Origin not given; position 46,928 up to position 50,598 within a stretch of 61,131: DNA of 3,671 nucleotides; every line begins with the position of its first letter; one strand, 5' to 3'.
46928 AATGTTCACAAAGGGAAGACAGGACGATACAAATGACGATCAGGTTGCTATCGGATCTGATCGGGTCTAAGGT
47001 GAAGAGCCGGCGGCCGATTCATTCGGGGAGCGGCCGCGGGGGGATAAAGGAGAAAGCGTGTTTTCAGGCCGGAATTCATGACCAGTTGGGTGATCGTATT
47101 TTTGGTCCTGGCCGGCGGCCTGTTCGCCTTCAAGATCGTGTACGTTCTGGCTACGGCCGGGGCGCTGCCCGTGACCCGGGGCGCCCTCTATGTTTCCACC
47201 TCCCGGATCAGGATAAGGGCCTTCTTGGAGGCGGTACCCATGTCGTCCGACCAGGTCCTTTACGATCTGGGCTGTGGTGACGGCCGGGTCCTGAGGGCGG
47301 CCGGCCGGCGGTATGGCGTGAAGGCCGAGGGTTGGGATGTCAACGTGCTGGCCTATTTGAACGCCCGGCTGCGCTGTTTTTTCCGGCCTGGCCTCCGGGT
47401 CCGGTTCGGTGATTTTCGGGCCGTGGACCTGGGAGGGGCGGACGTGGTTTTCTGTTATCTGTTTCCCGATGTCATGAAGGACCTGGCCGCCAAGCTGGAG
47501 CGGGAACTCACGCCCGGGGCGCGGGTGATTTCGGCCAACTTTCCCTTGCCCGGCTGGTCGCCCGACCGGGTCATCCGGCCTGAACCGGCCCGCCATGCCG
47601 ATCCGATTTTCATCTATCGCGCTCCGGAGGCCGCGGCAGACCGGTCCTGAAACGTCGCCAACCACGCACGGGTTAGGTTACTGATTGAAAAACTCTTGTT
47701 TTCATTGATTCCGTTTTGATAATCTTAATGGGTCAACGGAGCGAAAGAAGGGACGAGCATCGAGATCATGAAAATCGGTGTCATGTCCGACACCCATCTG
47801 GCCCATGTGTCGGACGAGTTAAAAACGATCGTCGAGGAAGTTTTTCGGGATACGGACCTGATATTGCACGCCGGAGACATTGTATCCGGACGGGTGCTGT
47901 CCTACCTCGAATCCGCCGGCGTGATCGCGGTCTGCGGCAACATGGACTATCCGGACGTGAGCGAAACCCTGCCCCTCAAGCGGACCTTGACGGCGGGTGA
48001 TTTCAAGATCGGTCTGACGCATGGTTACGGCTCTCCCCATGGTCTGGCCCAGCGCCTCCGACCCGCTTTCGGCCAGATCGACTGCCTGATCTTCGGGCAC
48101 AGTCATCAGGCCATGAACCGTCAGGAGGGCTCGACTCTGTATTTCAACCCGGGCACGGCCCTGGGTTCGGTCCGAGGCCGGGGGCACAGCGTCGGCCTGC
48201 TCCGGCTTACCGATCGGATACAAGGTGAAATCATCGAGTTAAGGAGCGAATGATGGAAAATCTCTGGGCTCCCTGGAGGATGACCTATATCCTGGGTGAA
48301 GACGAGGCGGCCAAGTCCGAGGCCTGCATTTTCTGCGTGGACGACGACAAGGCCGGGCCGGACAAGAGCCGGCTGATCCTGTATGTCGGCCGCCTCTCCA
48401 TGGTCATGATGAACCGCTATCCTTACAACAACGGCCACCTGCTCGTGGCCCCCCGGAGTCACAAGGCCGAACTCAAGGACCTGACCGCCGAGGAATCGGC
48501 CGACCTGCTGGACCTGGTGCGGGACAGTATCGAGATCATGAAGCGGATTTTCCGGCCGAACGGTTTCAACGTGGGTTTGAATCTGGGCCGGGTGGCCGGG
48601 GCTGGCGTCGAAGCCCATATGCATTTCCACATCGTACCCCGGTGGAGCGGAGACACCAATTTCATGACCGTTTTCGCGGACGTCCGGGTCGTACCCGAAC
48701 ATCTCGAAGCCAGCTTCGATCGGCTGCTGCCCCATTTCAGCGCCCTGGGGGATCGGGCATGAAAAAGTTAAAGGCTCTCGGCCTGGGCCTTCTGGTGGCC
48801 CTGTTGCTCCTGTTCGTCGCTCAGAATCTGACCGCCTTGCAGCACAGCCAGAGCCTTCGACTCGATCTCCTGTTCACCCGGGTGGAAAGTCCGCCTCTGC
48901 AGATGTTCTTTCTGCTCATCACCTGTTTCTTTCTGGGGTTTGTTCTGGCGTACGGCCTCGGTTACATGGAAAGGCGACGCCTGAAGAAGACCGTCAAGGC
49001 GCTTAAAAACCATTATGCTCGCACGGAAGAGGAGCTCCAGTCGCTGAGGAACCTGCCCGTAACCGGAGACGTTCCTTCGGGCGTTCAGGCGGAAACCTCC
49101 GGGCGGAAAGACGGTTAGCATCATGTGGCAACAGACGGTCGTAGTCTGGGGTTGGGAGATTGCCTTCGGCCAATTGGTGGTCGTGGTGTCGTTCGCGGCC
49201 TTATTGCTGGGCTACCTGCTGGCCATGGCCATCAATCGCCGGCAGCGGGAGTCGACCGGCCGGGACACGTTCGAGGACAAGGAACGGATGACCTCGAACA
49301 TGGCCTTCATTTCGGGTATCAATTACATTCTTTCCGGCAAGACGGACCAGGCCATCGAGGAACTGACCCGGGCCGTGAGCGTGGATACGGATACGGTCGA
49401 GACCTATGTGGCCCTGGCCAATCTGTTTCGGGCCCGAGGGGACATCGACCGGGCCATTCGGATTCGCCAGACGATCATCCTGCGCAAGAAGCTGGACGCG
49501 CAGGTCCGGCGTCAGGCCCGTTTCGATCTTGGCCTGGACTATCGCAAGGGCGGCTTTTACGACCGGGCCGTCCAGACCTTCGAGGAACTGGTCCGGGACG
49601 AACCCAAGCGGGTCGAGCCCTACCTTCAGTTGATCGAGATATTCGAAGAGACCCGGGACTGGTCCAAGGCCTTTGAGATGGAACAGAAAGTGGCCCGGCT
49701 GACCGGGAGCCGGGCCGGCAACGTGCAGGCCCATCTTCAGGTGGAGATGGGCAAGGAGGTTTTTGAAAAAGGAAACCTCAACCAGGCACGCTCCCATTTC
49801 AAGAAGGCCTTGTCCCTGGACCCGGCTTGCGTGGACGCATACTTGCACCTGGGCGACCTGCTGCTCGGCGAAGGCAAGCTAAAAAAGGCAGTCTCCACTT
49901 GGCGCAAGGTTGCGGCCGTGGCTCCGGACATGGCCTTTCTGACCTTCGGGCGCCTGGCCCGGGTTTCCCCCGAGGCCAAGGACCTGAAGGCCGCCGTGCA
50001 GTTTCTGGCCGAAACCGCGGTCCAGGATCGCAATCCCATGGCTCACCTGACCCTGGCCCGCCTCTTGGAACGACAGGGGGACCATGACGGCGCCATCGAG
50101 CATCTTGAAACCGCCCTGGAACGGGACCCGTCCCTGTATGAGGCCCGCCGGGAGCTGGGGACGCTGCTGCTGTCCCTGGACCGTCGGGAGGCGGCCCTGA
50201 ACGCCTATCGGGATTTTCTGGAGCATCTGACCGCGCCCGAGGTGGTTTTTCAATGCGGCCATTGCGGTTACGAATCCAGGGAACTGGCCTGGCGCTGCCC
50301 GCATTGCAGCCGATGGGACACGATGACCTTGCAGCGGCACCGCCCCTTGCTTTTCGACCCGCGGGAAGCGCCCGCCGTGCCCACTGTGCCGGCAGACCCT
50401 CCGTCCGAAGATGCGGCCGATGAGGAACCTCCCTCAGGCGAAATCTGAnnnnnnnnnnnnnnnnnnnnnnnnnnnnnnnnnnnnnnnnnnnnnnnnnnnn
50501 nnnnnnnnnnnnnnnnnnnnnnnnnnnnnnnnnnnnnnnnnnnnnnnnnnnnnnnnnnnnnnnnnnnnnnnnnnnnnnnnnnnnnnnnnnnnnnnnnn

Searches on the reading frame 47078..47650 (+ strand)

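Call 12: search_protein_families(library=pfam, proteins=[window:47078-47650:+], max_evalue=0.001)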
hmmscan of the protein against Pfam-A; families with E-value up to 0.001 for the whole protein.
window:47078-47650:+ (190 aa): 2 families
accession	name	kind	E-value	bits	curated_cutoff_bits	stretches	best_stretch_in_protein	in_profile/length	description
PF00891.24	Methyltransf_2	-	0.00022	21.1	22.3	1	40-125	45-132/210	O-methyltransferase domain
PF13649.12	Methyltransf_25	-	0.00026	22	27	1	63-147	3-96/97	Methyltransferase domain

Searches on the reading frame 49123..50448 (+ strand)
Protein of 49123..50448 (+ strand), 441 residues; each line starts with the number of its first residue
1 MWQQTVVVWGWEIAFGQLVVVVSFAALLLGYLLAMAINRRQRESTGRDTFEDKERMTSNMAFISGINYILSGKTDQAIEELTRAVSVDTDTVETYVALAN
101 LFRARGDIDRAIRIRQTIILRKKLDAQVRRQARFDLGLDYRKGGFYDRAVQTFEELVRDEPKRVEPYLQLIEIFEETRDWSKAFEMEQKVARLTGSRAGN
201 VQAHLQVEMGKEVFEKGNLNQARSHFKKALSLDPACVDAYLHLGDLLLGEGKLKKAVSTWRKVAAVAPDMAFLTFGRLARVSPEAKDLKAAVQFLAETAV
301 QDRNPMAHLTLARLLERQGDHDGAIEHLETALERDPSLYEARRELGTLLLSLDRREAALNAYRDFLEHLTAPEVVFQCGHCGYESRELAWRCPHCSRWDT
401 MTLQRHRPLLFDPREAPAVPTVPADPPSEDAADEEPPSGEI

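Call 12: search_protein_families(library=pfam, proteins=[window:49123-50448:+], max_evalue=0.001)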
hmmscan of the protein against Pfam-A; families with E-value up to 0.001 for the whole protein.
window:49123-50448:+ (441 aa): 28 families (the best 25 are shown)
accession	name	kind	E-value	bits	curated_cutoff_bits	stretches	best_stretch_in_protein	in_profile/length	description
PF14559.12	TPR_19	-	2.5e-29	101.8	25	3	214-269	2-57/68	Tetratricopeptide repeat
PF07719.23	TPR_2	-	7.2e-28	94.8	27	1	307-337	3-33/34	Tetratricopeptide repeat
PF13432.12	TPR_16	-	6.6e-26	90.8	32.7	3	309-364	1-56/65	Tetratricopeptide repeat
PF13414.12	TPR_11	-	1.2e-23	83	26.8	1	210-248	1-39/42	TPR repeat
PF13428.12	TPR_14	-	1.1e-22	78.6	23.5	1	307-347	3-43/44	Tetratricopeptide repeat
PF13181.12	TPR_8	-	2.8e-21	74.2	25.7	0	308-337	4-33/34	Tetratricopeptide repeat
PF00515.34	TPR_1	-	1.8e-20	72.3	27.8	1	307-337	3-33/34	Tetratricopeptide repeat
PF13174.12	TPR_6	-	3.9e-16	59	26.3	0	307-336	2-31/33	Tetratricopeptide repeat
PF13424.12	TPR_12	-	1.8e-15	57.4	30.1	1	307-367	5-73/77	Tetratricopeptide repeat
PF13431.12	TPR_17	-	6.6e-13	48.3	24.4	0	226-257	2-33/34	Tetratricopeptide repeat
PF13176.12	TPR_7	-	2.4e-12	46.3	27.9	0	309-336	3-32/36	Tetratricopeptide repeat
PF24575.1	TPR_Slam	-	3e-10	40.9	35.2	0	305-358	47-100/104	Surface lipoprotein assembly modifier, N-terminal TPR repeats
PF25064.1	ARM_TT21_5th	-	3.8e-10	40.5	27.8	0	307-368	3-60/117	TT21 fifth ARM repeats domain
PF18073.7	Zn_ribbon_LapB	-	5.7e-09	36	25.7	1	376-401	1-26/28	Rubredoxin metal binding domain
PF12569.14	NatA_aux_su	-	1.6e-08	34.4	33.3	0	311-368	10-67/515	N-terminal acetyltransferase A, auxiliary subunit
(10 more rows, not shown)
